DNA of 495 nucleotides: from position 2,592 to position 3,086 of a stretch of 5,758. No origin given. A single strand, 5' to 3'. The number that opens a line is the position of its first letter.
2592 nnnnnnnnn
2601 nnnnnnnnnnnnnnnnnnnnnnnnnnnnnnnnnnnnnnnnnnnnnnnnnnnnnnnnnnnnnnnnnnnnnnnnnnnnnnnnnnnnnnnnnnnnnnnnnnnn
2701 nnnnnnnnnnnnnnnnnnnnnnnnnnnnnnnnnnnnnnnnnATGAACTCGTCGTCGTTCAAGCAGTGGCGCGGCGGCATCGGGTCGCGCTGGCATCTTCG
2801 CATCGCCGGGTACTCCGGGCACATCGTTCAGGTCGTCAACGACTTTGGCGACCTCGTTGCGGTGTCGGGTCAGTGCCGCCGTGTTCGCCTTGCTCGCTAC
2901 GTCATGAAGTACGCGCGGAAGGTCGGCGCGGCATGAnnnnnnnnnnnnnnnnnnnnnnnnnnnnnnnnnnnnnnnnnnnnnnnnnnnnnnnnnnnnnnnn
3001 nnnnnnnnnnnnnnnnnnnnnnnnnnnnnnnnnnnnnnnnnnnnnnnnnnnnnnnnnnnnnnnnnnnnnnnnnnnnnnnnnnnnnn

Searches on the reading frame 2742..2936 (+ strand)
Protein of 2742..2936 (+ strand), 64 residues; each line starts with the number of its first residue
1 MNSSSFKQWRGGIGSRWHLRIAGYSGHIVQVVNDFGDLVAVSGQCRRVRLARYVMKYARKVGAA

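Call 5: search_protein_families(library=pfam, proteins=[window:2742-2936:+], max_evalue=1)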
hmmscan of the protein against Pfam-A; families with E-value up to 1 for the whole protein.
window:2742-2936:+ (64 aa): 0 families

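Call 7: search_dna_similar(query=window:2742-2936:+, collection=phages, mode=protein, max_evalue=10, max_rows=30)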
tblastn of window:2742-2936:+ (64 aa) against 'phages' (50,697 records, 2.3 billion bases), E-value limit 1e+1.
Records with a match: 6; places in all: 6; records where one place covers at least 80% of the query: 1.
Best place of each record, by identity: <60% 6.
By first word of the organism name: Mycobacterium 5; Enterocloster 1.
By host as written in the record: Mycobacterium smegmatis mc2 155 5; Enterocloster bolteae DA457 1.
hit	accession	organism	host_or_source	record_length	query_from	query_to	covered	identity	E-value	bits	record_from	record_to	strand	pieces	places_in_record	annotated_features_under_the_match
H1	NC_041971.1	Mycobacterium phage Rey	Mycobacterium smegmatis mc2 155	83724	7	48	66%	42.9%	4e+0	30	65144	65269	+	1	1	138: hypothetical protein | 137: hypothetical protein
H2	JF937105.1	Mycobacterium phage Rey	Mycobacterium smegmatis mc2 155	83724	7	48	66%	42.9%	4e+0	30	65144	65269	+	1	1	138: hypothetical protein | 137: hypothetical protein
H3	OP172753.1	Enterocloster phage CB457P1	Enterocloster bolteae DA457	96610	1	61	95%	27.9%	8e+0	29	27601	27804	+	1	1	hypothetical protein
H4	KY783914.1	Mycobacterium phage GardenSalsa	Mycobacterium smegmatis mc2 155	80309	14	48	55%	45.7%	7e+0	29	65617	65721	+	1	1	hypothetical protein (x2)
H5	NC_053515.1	Mycobacterium phage MrMagoo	Mycobacterium smegmatis mc2 155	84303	14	48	55%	45.7%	7e+0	29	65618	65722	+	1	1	138: hypothetical protein | 137: hypothetical protein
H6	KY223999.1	Mycobacterium phage MrMagoo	Mycobacterium smegmatis mc2 155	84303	14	48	55%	45.7%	7e+0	29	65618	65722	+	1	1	138: hypothetical protein | 137: hypothetical protein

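Call 8: find_homologous_proteins(query=window:2742-2936:+, max_evalue=0.01)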
Query window:2742-2936:+ (64 aa): 2 proteins with E <= 0.01 among 2 candidates.
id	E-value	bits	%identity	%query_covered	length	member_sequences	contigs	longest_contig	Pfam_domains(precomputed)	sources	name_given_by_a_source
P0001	1.3e-35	137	100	100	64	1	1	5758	-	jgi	-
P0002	7.6e-9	53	75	63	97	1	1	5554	-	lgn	-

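Call 11: find_encoding_contigs(protein=P0002, flank=6000)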
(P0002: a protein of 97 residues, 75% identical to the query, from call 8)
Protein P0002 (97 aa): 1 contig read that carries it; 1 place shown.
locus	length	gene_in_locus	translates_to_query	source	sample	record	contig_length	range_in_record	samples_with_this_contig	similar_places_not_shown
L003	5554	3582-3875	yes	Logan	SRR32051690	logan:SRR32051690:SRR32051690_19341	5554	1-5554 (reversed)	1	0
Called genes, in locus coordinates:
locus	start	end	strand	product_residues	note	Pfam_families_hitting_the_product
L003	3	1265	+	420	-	?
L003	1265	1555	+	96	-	PF10734:DUF2523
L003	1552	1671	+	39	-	-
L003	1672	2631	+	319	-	PF05707:Zot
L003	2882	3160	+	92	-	PF02303:Phage_DNA_bind (weak)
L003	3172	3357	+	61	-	-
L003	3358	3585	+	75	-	-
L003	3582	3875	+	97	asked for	-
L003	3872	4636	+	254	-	PF23343:REP_ORF2-G2P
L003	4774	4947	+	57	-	-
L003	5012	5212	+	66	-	PF05356:Phage_Coat_B (weak)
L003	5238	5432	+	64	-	-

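Call 30: search_protein_representatives(protein=window:2742-2936:+)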
Query: 64 residues. Proteins with E-value up to 0.001 (for the whole library): 8; up to 1e-10: 5; up to 1e-30: 1. The best 8 are listed.
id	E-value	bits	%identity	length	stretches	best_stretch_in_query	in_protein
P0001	4.2e-36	137.1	100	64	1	1-64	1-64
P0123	6.9e-14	67.2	62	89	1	4-50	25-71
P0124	3.6e-13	64.9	61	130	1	4-49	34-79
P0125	9.7e-12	60.4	62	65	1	2-50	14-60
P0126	1.8e-11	59.6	71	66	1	1-47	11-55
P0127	5.6e-10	54.9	68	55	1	5-47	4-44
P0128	1.1e-07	47.7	54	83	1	4-53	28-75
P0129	2.0e-05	40.6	53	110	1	4-50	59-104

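Call 35: find_encoding_contigs(protein=P0126, flank=6000, max_places=2)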
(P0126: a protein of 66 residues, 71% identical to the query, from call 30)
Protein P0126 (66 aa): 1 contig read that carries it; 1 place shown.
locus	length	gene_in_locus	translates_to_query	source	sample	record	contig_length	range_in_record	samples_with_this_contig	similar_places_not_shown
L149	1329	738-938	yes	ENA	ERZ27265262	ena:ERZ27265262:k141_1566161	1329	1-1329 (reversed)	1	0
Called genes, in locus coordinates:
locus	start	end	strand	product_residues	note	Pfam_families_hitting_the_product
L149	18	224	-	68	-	-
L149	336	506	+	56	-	-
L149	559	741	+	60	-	-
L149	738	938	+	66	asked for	-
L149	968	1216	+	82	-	-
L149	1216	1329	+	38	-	?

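Call 36: find_encoding_contigs(protein=P0125, flank=6000, max_places=2)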
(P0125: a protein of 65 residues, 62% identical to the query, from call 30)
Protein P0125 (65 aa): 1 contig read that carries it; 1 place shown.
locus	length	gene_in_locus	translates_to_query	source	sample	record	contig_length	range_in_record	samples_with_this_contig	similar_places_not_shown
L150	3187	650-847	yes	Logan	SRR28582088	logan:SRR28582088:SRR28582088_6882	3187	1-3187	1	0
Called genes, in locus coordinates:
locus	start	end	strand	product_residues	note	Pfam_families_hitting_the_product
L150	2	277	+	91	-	?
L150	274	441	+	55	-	-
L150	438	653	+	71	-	-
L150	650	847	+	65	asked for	-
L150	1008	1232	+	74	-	-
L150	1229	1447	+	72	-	-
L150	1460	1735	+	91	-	-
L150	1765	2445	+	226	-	PF14359:DUF4406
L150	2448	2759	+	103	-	-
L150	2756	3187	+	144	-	?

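Call 37: find_encoding_contigs(protein=P0127, flank=8000, max_places=2)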
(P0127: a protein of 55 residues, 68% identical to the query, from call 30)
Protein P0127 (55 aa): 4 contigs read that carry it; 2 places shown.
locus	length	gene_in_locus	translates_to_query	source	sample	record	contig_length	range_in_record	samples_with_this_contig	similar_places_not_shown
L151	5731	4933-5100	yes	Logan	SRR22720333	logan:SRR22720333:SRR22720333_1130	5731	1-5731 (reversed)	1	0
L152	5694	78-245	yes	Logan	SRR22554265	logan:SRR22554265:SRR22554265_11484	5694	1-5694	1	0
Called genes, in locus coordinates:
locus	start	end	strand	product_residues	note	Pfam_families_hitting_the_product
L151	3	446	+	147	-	?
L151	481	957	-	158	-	-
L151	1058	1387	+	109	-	-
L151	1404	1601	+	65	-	-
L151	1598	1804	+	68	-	-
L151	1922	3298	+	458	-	-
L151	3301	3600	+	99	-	PF10734:DUF2523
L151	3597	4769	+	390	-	PF05707:Zot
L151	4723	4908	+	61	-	-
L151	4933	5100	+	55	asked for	-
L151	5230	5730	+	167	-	?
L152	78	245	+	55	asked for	-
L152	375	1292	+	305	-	PF20199:RepSA (faint), PF23343:REP_ORF2-G2P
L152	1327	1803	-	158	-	-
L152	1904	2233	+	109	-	-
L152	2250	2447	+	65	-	-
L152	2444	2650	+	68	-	-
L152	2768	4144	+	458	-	-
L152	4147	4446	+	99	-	PF10734:DUF2523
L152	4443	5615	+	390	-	PF05707:Zot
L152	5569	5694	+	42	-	?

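Call 38: find_encoding_contigs(protein=P0128, flank=8000, max_places=2)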
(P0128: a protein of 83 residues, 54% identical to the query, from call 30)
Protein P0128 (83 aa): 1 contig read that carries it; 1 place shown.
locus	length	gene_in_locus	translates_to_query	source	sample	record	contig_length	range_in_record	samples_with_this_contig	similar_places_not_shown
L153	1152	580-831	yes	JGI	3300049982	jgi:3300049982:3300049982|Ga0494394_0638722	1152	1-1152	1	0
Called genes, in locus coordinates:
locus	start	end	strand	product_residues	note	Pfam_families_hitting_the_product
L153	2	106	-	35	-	?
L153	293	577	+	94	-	-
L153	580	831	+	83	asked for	-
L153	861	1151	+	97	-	?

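Call 39: find_encoding_contigs(protein=P0123, flank=8000, max_places=2)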
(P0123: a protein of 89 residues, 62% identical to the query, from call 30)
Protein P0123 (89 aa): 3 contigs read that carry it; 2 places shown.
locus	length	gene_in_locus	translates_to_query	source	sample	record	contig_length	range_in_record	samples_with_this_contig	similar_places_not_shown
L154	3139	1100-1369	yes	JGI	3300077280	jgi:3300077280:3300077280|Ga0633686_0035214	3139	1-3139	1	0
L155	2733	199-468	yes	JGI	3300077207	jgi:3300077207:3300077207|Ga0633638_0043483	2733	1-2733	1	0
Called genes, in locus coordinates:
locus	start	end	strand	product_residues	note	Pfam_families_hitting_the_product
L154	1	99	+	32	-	?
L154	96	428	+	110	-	-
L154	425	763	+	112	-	PF13730:HTH_36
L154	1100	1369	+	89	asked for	-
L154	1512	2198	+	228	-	-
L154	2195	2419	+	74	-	-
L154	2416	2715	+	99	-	-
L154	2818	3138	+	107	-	?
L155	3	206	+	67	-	?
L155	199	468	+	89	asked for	-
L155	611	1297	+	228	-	-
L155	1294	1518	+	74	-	-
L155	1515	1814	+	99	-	-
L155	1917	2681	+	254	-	-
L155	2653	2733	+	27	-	?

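Call 43: search_protein_families(library=pfam, proteins=[L154:1512-2198:+, L153:861-1151:+, L153:293-577:+, L149:968-1216:+, L149:559-741:+, L150:1008-1232:+, L150:438-653:+, L155:1917-2681:+, L152:375-1292:+, L154:96-428:+], max_evalue=0.1)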
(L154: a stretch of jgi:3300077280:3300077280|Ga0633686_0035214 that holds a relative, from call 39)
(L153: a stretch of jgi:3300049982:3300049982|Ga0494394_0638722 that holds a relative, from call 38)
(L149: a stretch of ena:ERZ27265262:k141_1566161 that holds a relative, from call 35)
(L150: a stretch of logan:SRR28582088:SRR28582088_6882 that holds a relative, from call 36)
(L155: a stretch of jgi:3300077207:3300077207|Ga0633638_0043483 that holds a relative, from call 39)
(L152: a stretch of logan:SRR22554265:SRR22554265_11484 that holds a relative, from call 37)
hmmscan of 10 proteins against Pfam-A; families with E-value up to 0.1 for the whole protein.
L154:1512-2198:+ (228 aa): 0 families

L153:861-1151:+ (97 aa): 2 families
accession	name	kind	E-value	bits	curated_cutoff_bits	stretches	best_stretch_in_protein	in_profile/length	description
PF07120.17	DUF1376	-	3.8e-21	75.7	30.1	1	1-83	3-85/86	Protein of unknown function (DUF1376)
PF12512.13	DUF3717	-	0.093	13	25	1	30-50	14-34/68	Protein of unknown function (DUF3717)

L153:293-577:+ (94 aa): 0 families

L149:968-1216:+ (82 aa): 0 families

L149:559-741:+ (60 aa): 0 families

L150:1008-1232:+ (74 aa): 3 families
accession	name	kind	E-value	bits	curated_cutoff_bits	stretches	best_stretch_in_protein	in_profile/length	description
PF10003.15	DUF2244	-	0.028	14.6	27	1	2-69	13-80/138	Integral membrane protein (DUF2244)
PF13796.11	Sensor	-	0.034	14.6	28.2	1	6-56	6-57/162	Putative sensor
PF24432.1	DUF7555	-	0.039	14.4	28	1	3-44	19-60/133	Family of unknown function (DUF7555)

L150:438-653:+ (71 aa): 0 families

L155:1917-2681:+ (254 aa): 3 families
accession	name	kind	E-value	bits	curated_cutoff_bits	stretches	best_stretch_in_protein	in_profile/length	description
PF13560.12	HTH_31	-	2.5e-05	24.9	27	1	36-91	3-58/64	Helix-turn-helix domain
PF01381.28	HTH_3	-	0.0024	18.3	23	1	40-94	2-55/55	Helix-turn-helix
PF07022.19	Phage_CI_repr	-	0.093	13.5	22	0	72-96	36-59/65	Bacteriophage CI repressor helix-turn-helix domain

L152:375-1292:+ (305 aa): 3 families
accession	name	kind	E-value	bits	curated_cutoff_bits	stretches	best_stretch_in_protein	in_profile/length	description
PF23343.2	REP_ORF2-G2P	-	2.1e-12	47.6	27.8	1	92-231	3-98/99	Replication-associated protein ORF2/G2P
PF20199.4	RepSA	-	7.2e-06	25.8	34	1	109-164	171-225/438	Replication initiator protein, pSAM2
PF14214.11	Helitron_like_N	-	0.075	13.6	28.9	0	100-162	139-189/191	Helitron helicase-like domain at N-terminus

L154:96-428:+ (110 aa): 0 families

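Call 46: search_protein_families(library=phrogs, proteins=[window:2742-2936:+, P0125, P0128, P0123], max_evalue=0.1)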
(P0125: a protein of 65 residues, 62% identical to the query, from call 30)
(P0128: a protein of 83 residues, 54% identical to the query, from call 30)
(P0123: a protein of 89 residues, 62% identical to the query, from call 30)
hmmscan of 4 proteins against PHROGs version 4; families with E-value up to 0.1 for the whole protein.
window:2742-2936:+ (64 aa): 0 families

P0125 (65 aa): 0 families

P0128 (83 aa): 0 families

P0123 (89 aa): 0 families

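Call 48: predict_structure(alignment_id=A2)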
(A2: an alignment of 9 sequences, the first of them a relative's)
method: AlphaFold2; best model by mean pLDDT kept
length: 64 residues; sequences in the alignment: 9
mean_pLDDT: 63.8   pTM: 0.38
mean pLDDT of the five models: 63.8, 62.8, 59.8, 59.7, 58.5
residues with pLDDT >= 90: 0; 70-90: 30; 50-70: 14; < 50: 20
segments of 3 or more residues with pLDDT < 50: 1-9, 55-64
pLDDT, mean of each block of 10 residues (from residue 1): 42 69 76 83 72 49 44
secondary structure, 60 per line:
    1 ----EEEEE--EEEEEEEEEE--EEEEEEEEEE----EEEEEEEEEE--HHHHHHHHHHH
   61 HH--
elements in order: E5-9 E12-21 E24-33 E38-47 H50-62

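Call 51: fold_search(model_id=the predicted structure, library=pdb)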
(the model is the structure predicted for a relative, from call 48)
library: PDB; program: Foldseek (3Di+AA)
matches with E <= 10: 835; with E <= 0.001: 0
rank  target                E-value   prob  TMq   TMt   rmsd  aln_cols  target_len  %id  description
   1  7u66_G                1.1e-01  0.93  0.36  0.29   3.4        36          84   14  Structure of E. coli dGTPase bound to T7 bacteriophage protein Gp1.2 and dGTP (released 2022-08-31)
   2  7u65_G                5.0e-01  0.57  0.36  0.30  12.4        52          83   12  Structure of E. coli dGTPase bound to T7 bacteriophage protein Gp1.2 (released 2022-08-31)
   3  2wuq_A                5.9e-01  0.54  0.36  0.11  14.8        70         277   11  Crystal structure of BlaB protein from Streptomyces cacaoi (released 2010-10-13)
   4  2wuq_B                5.9e-01  0.51  0.35  0.11  13.9        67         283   12  Crystal structure of BlaB protein from Streptomyces cacaoi (released 2010-10-13)
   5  6fdg_A                6.3e-01  0.33  0.33  0.16   7.5        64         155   22  Novel crystal structure of DHNA-CoA Thioesterase from Staphylococcus aureus (released 2018-02-21)
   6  6fdg_B                6.7e-01  0.33  0.33  0.17   7.2        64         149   23  Novel crystal structure of DHNA-CoA Thioesterase from Staphylococcus aureus (released 2018-02-21)
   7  8h5z_B                7.9e-01  0.57  0.45  0.06   9.4        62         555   10  Crystal structure of RadD/ATP analogue complex (released 2023-10-18)
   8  5eua_B                7.9e-01  0.41  0.34  0.12  12.4        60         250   15  Crystal structure of extended-spectrum beta-lactamase BEL-1 in complex with Moxalactam (released 2016-09-21)
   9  3rqb_A                8.4e-01  0.92  0.43  0.12   2.6        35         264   28  Crystal Structure of Conserved Protein of Unknown Function with Hot dog Fold from Alicyclobacillus acidocaldarius (released 2011-05-18)
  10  8h5z_A                8.4e-01  0.75  0.45  0.06   8.5        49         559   12  Crystal structure of RadD/ATP analogue complex (released 2023-10-18)
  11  8rha_A                8.9e-01  0.94  0.47  0.40   1.3        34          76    3  HSPB7ACD C131S (released 2024-10-16)
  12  8xgm_D                8.9e-01  0.57  0.42  0.22  10.6        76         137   10  Cryo-EM structure of human GPR1 bound to chemerin (released 2024-08-21)
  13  8jk3_A                8.9e-01  0.38  0.33  0.12  14.1        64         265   14  Crystal Structure of Bel-1 Extended Spectrum Beta-lactamase in Hexagonal Form (released 2024-06-05)
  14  5eoe_A                9.5e-01  0.33  0.33  0.11  12.5        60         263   13  Crystal structure of extended-spectrum beta-lactamase BEL-1 (orthorhombic form) (released 2016-09-21)
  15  5eph_D                1.0e+00  0.35  0.34  0.12  12.4        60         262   15  Crystal structure of extended-spectrum beta-lactamase BEL-1 in complex with Imipenem (released 2016-09-21)
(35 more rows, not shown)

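Call 52: search_solved_structures(query=A2, max_evalue=10)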
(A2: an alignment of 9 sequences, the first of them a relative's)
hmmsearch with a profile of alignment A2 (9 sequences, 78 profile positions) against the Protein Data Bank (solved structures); distinct sequences matched with E-value up to 10: 5.
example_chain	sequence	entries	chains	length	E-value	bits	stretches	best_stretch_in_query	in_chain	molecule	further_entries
2m9h_A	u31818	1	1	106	0.55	12.9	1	10-35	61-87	TTAGGG binding factor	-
6gwn_B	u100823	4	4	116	0.61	12.8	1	38-75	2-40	VHH-2g-42 | VHH-2g-42 (Nb42)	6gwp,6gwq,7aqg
4w2q_A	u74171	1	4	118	0.64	12.7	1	38-72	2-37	Anti-Marburgvirus Nucleoprotein Single Domain Antibody C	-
23al_A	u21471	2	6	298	0.81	12.4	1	34-63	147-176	Glyoxalase/bleomycin resistance protein/dioxygenase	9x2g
7txv_A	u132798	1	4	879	1.2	11.8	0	19-51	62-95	Cyanophycin synthase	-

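Call 53: search_protein_families(library=pfam, alignment_id=A2, max_evalue=1)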
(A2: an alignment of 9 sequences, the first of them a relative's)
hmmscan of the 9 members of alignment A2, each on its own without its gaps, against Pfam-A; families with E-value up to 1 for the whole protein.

A. member 1, P0001 (64 aa): 0 families

B. families by the number of members that match (of 9 scanned): 0 families

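Call 54: find_related_loci(query=A2, collection=genome_contigs, flank=4000)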
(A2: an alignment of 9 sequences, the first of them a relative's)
Query A2 (64 aa) in genome_contigs; peptide patterns used: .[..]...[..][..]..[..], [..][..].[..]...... (x = any residue, [..] = any of these).
191 stretches matched a pattern; 1 encode a relative of the query (tblastn E <= 1e-3); 1 distinct loci.
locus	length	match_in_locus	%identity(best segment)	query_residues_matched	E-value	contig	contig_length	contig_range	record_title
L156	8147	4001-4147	59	1-51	3e-17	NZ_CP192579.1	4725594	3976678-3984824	Variovorax ureilyticus strain P51 chromosome, complete genome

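Call 55: find_related_loci(query=A2, collection=viral_contigs, flank=4000)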
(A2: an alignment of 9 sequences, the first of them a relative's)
Query A2 (64 aa) in viral_contigs; peptide patterns used: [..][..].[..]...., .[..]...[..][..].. (x = any residue, [..] = any of these).
94 stretches matched a pattern, but none encodes a relative of the query by tblastn (E <= 1e-3).
